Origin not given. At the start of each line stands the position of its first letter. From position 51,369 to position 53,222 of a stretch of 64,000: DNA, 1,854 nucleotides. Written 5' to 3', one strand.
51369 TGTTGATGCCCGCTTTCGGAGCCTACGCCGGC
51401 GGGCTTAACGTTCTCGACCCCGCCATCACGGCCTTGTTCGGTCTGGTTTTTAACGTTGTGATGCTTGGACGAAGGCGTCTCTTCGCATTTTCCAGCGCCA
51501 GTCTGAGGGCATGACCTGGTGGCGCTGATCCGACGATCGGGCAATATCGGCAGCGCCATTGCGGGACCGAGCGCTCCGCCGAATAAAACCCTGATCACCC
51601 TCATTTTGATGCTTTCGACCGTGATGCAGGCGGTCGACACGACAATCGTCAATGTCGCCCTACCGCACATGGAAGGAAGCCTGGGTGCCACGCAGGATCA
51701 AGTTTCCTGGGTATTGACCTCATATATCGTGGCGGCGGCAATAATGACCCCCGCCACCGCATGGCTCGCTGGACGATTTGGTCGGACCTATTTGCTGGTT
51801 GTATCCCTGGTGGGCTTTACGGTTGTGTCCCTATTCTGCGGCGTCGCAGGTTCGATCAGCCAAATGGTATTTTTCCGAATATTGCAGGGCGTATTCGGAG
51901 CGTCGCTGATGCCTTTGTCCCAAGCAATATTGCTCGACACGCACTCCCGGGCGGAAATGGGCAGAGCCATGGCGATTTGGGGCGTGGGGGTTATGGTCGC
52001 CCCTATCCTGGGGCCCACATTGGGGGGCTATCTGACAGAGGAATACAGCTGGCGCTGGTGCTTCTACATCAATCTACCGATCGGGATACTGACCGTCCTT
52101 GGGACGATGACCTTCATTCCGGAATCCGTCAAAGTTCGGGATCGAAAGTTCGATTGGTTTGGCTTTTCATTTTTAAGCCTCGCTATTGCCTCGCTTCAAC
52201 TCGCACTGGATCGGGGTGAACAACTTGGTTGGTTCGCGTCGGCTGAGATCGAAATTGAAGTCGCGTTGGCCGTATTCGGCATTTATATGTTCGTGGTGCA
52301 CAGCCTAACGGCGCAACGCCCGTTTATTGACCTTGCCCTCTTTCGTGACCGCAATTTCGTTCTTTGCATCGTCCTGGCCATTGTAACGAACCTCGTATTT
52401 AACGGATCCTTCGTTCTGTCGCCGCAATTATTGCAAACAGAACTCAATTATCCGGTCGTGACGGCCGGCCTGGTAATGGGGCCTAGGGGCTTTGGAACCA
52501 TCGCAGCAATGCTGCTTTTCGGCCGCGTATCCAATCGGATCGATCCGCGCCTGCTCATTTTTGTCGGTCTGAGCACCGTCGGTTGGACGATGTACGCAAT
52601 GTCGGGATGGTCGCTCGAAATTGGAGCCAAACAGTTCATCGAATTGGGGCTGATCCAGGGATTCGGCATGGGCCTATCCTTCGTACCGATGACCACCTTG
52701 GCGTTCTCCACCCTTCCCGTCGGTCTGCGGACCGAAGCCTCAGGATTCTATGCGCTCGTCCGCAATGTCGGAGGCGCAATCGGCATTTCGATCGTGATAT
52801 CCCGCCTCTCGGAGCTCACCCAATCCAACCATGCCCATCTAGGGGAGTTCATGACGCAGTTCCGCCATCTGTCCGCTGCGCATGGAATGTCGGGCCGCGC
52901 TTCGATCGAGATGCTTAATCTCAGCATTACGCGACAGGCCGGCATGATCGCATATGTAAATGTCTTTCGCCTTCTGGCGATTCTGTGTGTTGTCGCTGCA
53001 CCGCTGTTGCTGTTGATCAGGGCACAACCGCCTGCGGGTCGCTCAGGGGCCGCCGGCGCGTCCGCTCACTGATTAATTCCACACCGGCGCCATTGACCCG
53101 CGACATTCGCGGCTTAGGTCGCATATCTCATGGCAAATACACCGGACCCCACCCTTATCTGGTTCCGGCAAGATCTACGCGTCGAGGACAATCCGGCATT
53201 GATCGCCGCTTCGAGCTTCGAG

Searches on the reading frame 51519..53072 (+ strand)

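Call 12: search_protein_families(library=pfam, proteins=[window:51519-53072:+], max_evalue=0.001)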
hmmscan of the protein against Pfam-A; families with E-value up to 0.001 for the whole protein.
window:51519-53072:+ (517 aa): 2 families
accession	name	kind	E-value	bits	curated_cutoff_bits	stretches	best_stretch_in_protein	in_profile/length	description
PF07690.21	MFS_1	-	4e-58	197.4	33.4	1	30-422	1-346/347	Major Facilitator Superfamily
PF00083.30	Sugar_tr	-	1.4e-07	31.2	22.3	1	37-204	23-195/452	Sugar (and other) transporter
